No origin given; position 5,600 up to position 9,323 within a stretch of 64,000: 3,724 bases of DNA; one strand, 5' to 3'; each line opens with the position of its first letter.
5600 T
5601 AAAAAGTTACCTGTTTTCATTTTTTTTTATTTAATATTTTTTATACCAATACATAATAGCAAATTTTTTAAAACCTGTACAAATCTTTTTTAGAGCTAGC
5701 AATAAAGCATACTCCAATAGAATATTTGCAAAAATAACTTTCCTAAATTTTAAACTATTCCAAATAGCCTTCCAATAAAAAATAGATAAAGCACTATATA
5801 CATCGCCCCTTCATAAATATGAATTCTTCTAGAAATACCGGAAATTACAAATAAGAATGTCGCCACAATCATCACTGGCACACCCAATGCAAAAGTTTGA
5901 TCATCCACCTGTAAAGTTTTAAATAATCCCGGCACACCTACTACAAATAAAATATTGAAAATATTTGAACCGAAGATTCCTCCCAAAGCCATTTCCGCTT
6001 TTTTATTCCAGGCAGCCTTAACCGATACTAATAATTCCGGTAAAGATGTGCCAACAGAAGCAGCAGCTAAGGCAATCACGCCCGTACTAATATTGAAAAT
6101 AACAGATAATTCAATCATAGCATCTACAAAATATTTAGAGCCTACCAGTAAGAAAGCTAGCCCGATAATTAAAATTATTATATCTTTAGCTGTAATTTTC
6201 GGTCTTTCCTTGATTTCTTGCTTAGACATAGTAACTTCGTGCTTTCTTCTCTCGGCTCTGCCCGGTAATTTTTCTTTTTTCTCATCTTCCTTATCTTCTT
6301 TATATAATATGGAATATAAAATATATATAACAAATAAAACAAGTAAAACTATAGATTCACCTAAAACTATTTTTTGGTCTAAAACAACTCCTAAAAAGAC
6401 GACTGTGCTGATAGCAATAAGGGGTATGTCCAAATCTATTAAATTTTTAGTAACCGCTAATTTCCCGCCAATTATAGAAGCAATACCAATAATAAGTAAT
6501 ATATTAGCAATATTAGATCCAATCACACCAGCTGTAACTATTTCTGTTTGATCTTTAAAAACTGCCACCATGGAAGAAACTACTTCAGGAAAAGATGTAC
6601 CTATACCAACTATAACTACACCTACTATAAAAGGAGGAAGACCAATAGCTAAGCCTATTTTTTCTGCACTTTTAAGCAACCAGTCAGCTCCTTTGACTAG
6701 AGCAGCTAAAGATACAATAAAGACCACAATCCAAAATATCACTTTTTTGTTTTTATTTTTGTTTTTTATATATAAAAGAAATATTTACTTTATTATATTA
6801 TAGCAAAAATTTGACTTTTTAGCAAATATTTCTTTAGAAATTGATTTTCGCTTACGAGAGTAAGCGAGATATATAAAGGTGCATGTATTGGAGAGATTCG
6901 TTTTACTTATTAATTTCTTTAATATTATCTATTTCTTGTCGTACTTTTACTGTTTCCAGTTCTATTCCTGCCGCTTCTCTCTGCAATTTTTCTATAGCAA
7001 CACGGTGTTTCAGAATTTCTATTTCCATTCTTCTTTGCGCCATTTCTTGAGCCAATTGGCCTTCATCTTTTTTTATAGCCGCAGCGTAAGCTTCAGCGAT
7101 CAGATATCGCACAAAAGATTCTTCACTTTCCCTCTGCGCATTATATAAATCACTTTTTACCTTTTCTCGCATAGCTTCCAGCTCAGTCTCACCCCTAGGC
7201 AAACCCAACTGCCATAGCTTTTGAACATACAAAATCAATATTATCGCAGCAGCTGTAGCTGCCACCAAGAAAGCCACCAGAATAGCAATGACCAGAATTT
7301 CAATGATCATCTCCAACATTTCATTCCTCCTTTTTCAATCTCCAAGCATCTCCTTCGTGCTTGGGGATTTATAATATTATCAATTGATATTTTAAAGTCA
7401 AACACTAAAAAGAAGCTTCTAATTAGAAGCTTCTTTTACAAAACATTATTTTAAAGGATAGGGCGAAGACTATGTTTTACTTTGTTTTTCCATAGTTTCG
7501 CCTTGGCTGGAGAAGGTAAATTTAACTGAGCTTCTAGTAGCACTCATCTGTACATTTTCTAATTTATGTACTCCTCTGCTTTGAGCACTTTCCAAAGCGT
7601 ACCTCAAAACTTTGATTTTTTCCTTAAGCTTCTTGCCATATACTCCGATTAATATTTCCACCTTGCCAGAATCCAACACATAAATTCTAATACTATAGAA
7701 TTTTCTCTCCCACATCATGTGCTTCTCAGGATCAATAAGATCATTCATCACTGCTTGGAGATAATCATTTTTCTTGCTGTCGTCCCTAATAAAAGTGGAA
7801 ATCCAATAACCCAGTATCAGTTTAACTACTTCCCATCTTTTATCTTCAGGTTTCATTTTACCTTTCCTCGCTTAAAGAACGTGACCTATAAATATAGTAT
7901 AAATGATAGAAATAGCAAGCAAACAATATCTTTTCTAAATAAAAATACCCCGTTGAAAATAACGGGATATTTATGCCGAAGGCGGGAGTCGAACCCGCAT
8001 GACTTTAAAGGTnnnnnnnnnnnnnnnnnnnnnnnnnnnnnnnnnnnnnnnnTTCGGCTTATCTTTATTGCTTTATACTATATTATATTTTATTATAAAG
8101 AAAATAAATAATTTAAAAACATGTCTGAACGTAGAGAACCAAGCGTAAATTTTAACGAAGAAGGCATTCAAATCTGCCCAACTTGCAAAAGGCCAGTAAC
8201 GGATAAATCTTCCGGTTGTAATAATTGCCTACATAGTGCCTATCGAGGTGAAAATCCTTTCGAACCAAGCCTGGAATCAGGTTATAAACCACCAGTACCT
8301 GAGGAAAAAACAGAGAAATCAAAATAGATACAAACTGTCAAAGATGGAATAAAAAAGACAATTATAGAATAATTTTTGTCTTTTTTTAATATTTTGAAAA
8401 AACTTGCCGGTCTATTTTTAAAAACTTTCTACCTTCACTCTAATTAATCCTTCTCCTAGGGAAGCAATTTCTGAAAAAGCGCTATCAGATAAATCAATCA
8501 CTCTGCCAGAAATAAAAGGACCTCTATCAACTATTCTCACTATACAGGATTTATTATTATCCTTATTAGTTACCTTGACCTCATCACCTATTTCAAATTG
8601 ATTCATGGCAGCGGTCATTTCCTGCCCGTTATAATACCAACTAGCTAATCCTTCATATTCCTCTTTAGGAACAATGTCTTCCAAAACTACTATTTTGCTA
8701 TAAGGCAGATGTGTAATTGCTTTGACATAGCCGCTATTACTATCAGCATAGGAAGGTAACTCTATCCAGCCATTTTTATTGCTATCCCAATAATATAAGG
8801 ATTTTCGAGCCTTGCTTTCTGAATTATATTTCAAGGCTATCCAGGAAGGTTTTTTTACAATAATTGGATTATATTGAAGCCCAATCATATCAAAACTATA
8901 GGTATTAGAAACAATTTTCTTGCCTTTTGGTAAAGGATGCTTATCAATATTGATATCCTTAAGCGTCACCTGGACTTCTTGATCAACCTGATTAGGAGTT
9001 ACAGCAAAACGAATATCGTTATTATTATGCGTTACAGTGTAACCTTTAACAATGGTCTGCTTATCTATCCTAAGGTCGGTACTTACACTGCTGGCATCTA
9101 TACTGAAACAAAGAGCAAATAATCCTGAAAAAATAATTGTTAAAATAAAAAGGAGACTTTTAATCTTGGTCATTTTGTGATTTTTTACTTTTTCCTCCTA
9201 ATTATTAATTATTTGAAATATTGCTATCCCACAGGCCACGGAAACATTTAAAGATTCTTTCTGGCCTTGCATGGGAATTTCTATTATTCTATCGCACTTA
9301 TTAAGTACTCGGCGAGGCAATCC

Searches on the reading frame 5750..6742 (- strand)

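Call 63: search_protein_families(library=pfam, proteins=[window:5750-6742:-], max_evalue=0.00001)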
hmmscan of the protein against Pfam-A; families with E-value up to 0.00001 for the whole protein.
window:5750-6742:- (330 aa): 1 family
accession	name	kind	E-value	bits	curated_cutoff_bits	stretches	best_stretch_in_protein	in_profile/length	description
PF01699.29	Na_Ca_ex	-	2e-59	200.3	24.9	2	188-324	3-147/151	Sodium/calcium exchanger protein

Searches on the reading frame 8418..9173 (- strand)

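Call 63: search_protein_families(library=pfam, proteins=[window:8418-9173:-], max_evalue=0.00001)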
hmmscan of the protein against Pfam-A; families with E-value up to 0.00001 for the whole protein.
window:8418-9173:- (251 aa): 1 family
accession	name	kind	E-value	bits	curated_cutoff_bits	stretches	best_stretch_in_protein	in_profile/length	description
PF03330.24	DPBB_1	-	9.3e-15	55.1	28.8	1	181-248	19-83/83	Lytic transglycolase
